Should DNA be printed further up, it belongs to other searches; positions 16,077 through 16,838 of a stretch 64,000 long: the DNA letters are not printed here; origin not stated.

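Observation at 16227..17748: Standalone C39-like cysteine peptidase immediately followed by a Ddl-family ATP-grasp ligase – possible peptide-ligation/processing pair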

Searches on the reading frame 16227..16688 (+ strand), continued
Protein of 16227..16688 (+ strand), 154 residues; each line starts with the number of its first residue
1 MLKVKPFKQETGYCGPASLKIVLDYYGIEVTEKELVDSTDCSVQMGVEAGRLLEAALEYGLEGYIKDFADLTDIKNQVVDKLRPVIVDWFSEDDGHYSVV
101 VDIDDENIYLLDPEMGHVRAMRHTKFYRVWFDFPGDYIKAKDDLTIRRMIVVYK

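Call 50: predict_structure(alignment_id=A4)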
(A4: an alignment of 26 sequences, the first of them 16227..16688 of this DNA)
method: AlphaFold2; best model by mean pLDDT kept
length: 154 residues; sequences in the alignment: 26
mean_pLDDT: 89.9   pTM: 0.87
mean pLDDT of the five models: 89.9, 83.8, 83.6, 83.3, 81.7
residues with pLDDT >= 90: 106; 70-90: 40; 50-70: 8; < 50: 0
segments of 3 or more residues with pLDDT < 50: none
pLDDT, mean of each block of 10 residues (from residue 1): 92 92 97 94 85 97 95 97 94 85 96 93 86 63 81 97
secondary structure, 60 per line:
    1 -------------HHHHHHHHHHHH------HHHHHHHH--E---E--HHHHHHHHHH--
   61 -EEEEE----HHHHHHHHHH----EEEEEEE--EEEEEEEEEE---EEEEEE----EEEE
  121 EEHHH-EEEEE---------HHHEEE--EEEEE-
elements in order: H14-25 H32-39 H49-58 E62-66 H71-80 E85-91 E94-103 E107-112 E117-122 E127-131 E144-146 E149-153
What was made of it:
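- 16227..16691 (+): Free-standing cytoplasmic C39-fold cysteine peptidase, 154 aa. Predicted catalytic residues are Gln9, Cys14, His96 and Asp112. Family-specific WFDF motif at 130-133. AF2 model has pLDDT 89.9 (call 50).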

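Call 53: fold_search(model_id=the predicted structure, library=pdb)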
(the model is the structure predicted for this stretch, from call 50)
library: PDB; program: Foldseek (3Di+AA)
matches with E <= 10: 1321; with E <= 0.001: 46
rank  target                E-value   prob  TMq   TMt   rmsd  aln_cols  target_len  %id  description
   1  6mpz_B                1.5e-07  1.00  0.66  0.72   5.3       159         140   23  Crystal structure of a double glycine motif protease from AMS/PCAT transporter in complex with the leader peptide (released 2019-02-06)
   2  8vp5_B                1.7e-07  1.00  0.71  0.17   4.6       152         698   20  Cryo-EM structure of the ABC transporter PCAT1 bound with ADP and Substrate (released 2024-10-30)
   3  6mpz_A                1.7e-07  1.00  0.66  0.71   5.3       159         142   23  Crystal structure of a double glycine motif protease from AMS/PCAT transporter in complex with the leader peptide (released 2019-02-06)
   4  6mpz_D                2.0e-07  1.00  0.66  0.72   5.3       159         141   23  Crystal structure of a double glycine motif protease from AMS/PCAT transporter in complex with the leader peptide (released 2019-02-06)
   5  9azl_A                2.7e-07  1.00  0.69  0.16   4.6       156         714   18  Cryo-EM structure of the ABC transporter PCAT1 bound with MgADP class1 (released 2024-10-30)
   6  8vp5_A                2.7e-07  1.00  0.67  0.16   5.1       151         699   19  Cryo-EM structure of the ABC transporter PCAT1 bound with ADP and Substrate (released 2024-10-30)
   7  8z4n_A                3.7e-07  1.00  0.71  0.50   5.1       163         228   19  Pseudomurein Endoisopeptidase PeiR-C90A (released 2025-04-23)
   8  8vp6_B                4.2e-07  1.00  0.68  0.18   5.2       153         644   20  Cryo-EM structure of the ABC transporter PCAT1 bound with Mg_class_2 (released 2024-10-30)
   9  7n87_MODEL_1_A        5.3e-07  1.00  0.65  0.66   4.8       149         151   19  Solution NMR structure of peptidase domain from Clostridium thermocellum PCAT1 (released 2021-12-29)
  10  7t55_A                6.8e-07  1.00  0.69  0.16   4.9       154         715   19  Cryo-EM structure of PCAT1 in the inward-facing wide conformation under ATP turnover condition (released 2022-02-02)
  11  8z4h_A                6.8e-07  1.00  0.71  0.50   5.1       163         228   20  Pseudomurein Endoisopeptidase PeiR (released 2025-04-23)
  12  3k8u                  9.3e-07  1.00  0.68  0.75   3.5       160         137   22  Crystal Structure of the Peptidase Domain of Streptococcus ComA, a Bi-functional ABC Transporter Involved in Quorum Sens (released 2010-02-23)
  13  6v9z_A                9.9e-07  1.00  0.70  0.16   4.9       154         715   19  Cryo-EM structure of PCAT1 bound to its CtA peptide substrate (released 2020-01-22)
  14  4ry2_A                1.3e-06  1.00  0.66  0.16   5.0       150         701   17  Crystal structure of the peptidase-containing ABC transporter PCAT1 (released 2015-07-22)
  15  5xe9_A                1.3e-06  1.00  0.69  0.77   5.5       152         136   24  Crystal Structure of the Complex of the Peptidase Domain of Streptococcus mutans ComA with a Small Molecule Inhibitor. (released 2017-06-28)
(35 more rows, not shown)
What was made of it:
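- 16227..16691 (+): Foldseek top hits are LahT150, PCAT1 and ComA peptidase domains, TM 0.66-0.72 (call 53).
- On Peptidase family C39 (Pfam PF03412): Model pLDDT 89.9, with PCAT peptidase domains as the top fold hits (calls 50, 53).
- Confident C39 fold (calls 50, 53). The C39 model matches the pseudomurein endoisopeptidase PeiR at TM 0.71 (call 53).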

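Call 64: search_protein_representatives(alignment_id=A4)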
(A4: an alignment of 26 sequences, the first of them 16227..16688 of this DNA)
Query: 26 sequences, 155 profile positions. Proteins with E-value up to 0.001 (for the whole library): 6699; up to 1e-10: 1437; up to 1e-30: 157. The best 150 are listed.
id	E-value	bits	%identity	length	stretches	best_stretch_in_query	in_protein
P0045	3.1e-71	254.2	-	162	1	1-154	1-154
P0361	6.9e-67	240.1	-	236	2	37-154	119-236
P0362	1.3e-60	219.7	-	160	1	1-153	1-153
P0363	4.0e-60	218.2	-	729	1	1-154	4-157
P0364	5.8e-60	217.6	-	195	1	2-154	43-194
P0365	6.6e-59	214.2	-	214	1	1-154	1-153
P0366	1.7e-58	212.9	-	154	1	1-154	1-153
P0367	4.5e-57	208.3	-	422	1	1-154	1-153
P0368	1.1e-55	203.8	-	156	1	1-153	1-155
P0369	1.8e-55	203.1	-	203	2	37-154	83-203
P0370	4.4e-55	201.8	-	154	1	1-154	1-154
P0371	4.6e-55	201.7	-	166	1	1-154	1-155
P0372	6.0e-55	201.4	-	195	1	1-154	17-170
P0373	1.2e-54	200.4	-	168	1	1-154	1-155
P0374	8.0e-54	197.7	-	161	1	1-154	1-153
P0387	2.0e-48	180.2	-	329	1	4-154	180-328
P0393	4.5e-46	172.5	-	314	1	4-154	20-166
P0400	1.7e-44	167.4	-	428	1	2-154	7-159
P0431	4.5e-39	149.8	-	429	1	1-154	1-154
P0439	6.1e-38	146.1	-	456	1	2-152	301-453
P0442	2.9e-37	143.9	-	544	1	1-137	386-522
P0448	1.4e-36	141.7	-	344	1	4-152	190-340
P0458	2.1e-35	137.9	-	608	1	4-153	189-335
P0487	3.3e-33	130.7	-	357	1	3-152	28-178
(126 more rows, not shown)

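Call 65: search_protein_families(library=pfam, proteins=[P0367, P0400, P0431, P0439, P0442, P0458, P0387, P0448, P0393, P0487], max_evalue=0.001)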
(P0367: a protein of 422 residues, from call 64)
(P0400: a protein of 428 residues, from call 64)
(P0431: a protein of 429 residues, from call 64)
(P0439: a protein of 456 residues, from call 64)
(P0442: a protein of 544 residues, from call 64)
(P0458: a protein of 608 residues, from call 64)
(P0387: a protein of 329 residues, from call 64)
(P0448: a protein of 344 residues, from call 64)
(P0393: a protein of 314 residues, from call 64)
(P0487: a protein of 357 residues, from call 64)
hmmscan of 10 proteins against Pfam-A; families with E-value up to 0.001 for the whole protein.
P0367 (422 aa): 5 families
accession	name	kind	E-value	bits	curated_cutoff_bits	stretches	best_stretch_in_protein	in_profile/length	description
PF03412.21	Peptidase_C39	-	4.3e-15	56.2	22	1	13-129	12-121/133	Peptidase C39 family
PF13529.12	Peptidase_C39_2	-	8.1e-12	46.4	24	1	9-112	11-142/143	Peptidase_C39 like family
PF24827.1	AstE_AspA_cat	-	1.6e-06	28.2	25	1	205-302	3-107/192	Succinylglutamate desuccinylase/Aspartoacylase catalytic domain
PF00246.29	Peptidase_M14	-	0.00023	21.3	21.6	1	194-256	32-107/286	Zinc carboxypeptidase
PF12385.14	Peptidase_C70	-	0.00036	20.9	19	1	9-125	15-136/141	Papain-like cysteine protease AvrRpt2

P0400 (428 aa): 3 families
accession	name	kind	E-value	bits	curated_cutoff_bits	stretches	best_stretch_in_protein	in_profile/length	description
PF13529.12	Peptidase_C39_2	-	1.7e-15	58.3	24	1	7-119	1-142/143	Peptidase_C39 like family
PF03412.21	Peptidase_C39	-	1.4e-13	51.3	22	1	17-136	11-121/133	Peptidase C39 family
PF12385.14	Peptidase_C70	-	3.1e-09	37.3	19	1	14-133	15-137/141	Papain-like cysteine protease AvrRpt2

P0431 (429 aa): 4 families
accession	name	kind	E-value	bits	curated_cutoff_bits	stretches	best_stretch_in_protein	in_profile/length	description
PF03412.21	Peptidase_C39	-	6e-12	46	22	1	13-131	12-122/133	Peptidase C39 family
PF13529.12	Peptidase_C39_2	-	9.2e-10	39.7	24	1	4-113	3-142/143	Peptidase_C39 like family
PF24827.1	AstE_AspA_cat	-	5.4e-09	36.3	25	1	211-337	2-123/192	Succinylglutamate desuccinylase/Aspartoacylase catalytic domain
PF12385.14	Peptidase_C70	-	6.9e-06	26.5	19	1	13-129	19-139/141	Papain-like cysteine protease AvrRpt2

P0439 (456 aa): 4 families
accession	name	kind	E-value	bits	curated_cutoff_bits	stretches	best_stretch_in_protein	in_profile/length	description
PF03412.21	Peptidase_C39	-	1.8e-13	50.9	22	1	313-435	13-124/133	Peptidase C39 family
PF13529.12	Peptidase_C39_2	-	6.9e-09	36.9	24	1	304-415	4-142/143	Peptidase_C39 like family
PF24827.1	AstE_AspA_cat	-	2.4e-08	34.2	25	1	47-106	5-61/192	Succinylglutamate desuccinylase/Aspartoacylase catalytic domain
PF12385.14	Peptidase_C70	-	0.00011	22.6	19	1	309-428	16-136/141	Papain-like cysteine protease AvrRpt2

P0442 (544 aa): 4 families
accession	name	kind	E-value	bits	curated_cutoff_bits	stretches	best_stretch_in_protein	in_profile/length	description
PF03412.21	Peptidase_C39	-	1.6e-17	64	22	1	394-516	7-122/133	Peptidase C39 family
PF13529.12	Peptidase_C39_2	-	4.4e-17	63.4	24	1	390-499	4-143/143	Peptidase_C39 like family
PF12385.14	Peptidase_C70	-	3.8e-10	40.3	19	1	394-514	14-139/141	Papain-like cysteine protease AvrRpt2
PF11814.14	DUF3335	-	7.7e-07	29.2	25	1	392-419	4-31/206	Peptidase_C39 like family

P0458 (608 aa): 7 families
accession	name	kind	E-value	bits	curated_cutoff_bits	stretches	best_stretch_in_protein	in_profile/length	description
PF03412.21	Peptidase_C39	-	1.9e-12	47.6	22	1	199-313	13-121/133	Peptidase C39 family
PF13529.12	Peptidase_C39_2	-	5.7e-09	37.1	24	1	188-296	2-142/143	Peptidase_C39 like family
PF00293.34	NUDIX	-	2.8e-06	27.8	21.1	1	362-492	6-124/134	NUDIX domain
PF13350.11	Y_phosphatase3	-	7.6e-06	26.5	22.2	1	74-110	116-150/240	Tyrosine phosphatase family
PF00782.25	DSPc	-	5.6e-05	23.4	33.5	1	25-126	16-111/133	Dual specificity phosphatase, catalytic domain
PF22784.1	PTP-SAK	-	0.00022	21.7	27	1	71-121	72-120/153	Swiss Army Knife protein, DSP-PTPase phosphatase domain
PF12385.14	Peptidase_C70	-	0.00074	19.9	19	0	224-311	49-138/141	Papain-like cysteine protease AvrRpt2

P0387 (329 aa): 3 families
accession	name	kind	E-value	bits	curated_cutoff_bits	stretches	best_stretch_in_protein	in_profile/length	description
PF03412.21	Peptidase_C39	-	1.1e-17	64.5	22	1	190-306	13-122/133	Peptidase C39 family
PF13529.12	Peptidase_C39_2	-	4.2e-11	44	24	1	186-288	12-142/143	Peptidase_C39 like family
PF12385.14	Peptidase_C70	-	1.2e-09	38.6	19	1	188-302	18-137/141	Papain-like cysteine protease AvrRpt2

P0448 (344 aa): 3 families
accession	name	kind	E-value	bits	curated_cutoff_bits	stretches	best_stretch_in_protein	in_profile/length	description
PF03412.21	Peptidase_C39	-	2.3e-13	50.6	22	1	194-318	7-121/133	Peptidase C39 family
PF13529.12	Peptidase_C39_2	-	2.4e-10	41.6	24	1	190-301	3-142/143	Peptidase_C39 like family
PF12385.14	Peptidase_C70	-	1.2e-07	32.1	19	1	195-314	15-136/141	Papain-like cysteine protease AvrRpt2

P0393 (314 aa): 3 families
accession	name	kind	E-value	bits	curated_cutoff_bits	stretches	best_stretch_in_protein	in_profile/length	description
PF03412.21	Peptidase_C39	-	1.7e-15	57.5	22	1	30-145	13-121/133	Peptidase C39 family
PF13529.12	Peptidase_C39_2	-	1.2e-09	39.4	24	1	20-128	3-142/143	Peptidase_C39 like family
PF12385.14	Peptidase_C70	-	6.5e-08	33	19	1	24-142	14-137/141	Papain-like cysteine protease AvrRpt2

P0487 (357 aa): 4 families
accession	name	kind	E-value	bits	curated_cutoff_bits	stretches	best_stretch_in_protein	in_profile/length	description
PF13529.12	Peptidase_C39_2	-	1.4e-16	61.8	24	1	27-141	1-143/143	Peptidase_C39 like family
PF03412.21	Peptidase_C39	-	2.5e-13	50.4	22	1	30-157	3-121/133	Peptidase C39 family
PF12385.14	Peptidase_C70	-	5.7e-07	30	19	1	27-153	5-136/141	Papain-like cysteine protease AvrRpt2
PF11814.14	DUF3335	-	5.2e-05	23.3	25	0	29-53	1-25/206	Peptidase_C39 like family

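Call 69: search_protein_families(library=padloc, proteins=[window:16227-16688:+], max_evalue=0.01)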
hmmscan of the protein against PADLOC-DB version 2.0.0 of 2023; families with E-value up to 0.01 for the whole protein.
window:16227-16688:+ (154 aa): 0 families

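Call 76: find_related_loci(query=A4, collection=viral_contigs, flank=6000)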
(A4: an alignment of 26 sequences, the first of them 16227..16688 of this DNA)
Query A4 (154 aa) in viral_contigs; peptide patterns used: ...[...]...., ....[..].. (x = any residue, [..] = any of these).
97 stretches matched a pattern; 13 encode a relative of the query (tblastn E <= 1e-3); 13 distinct loci.
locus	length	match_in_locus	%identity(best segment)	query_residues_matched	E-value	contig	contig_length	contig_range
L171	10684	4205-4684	38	1-153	2e-33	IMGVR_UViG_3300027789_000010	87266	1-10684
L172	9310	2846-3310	37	1-154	1e-31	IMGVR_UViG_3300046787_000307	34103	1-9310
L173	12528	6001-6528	36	1-152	9e-31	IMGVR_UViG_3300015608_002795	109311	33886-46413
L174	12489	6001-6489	41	1-153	1e-30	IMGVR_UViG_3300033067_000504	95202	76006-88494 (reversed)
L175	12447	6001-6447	39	1-152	3e-30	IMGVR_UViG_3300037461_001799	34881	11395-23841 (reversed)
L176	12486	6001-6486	36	1-152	3e-27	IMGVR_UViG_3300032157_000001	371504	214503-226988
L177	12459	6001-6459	35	1-152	1e-26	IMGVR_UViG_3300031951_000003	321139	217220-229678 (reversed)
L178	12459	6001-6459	35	1-152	1e-26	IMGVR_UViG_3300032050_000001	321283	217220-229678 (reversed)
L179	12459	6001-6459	35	1-152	1e-26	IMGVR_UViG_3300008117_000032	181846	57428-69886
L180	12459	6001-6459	35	1-152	1e-26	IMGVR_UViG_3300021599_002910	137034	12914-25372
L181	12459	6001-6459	35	1-152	1e-26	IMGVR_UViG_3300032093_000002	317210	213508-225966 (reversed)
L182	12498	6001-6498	35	1-154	2e-25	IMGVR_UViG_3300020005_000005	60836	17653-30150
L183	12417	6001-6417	35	14-152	9e-26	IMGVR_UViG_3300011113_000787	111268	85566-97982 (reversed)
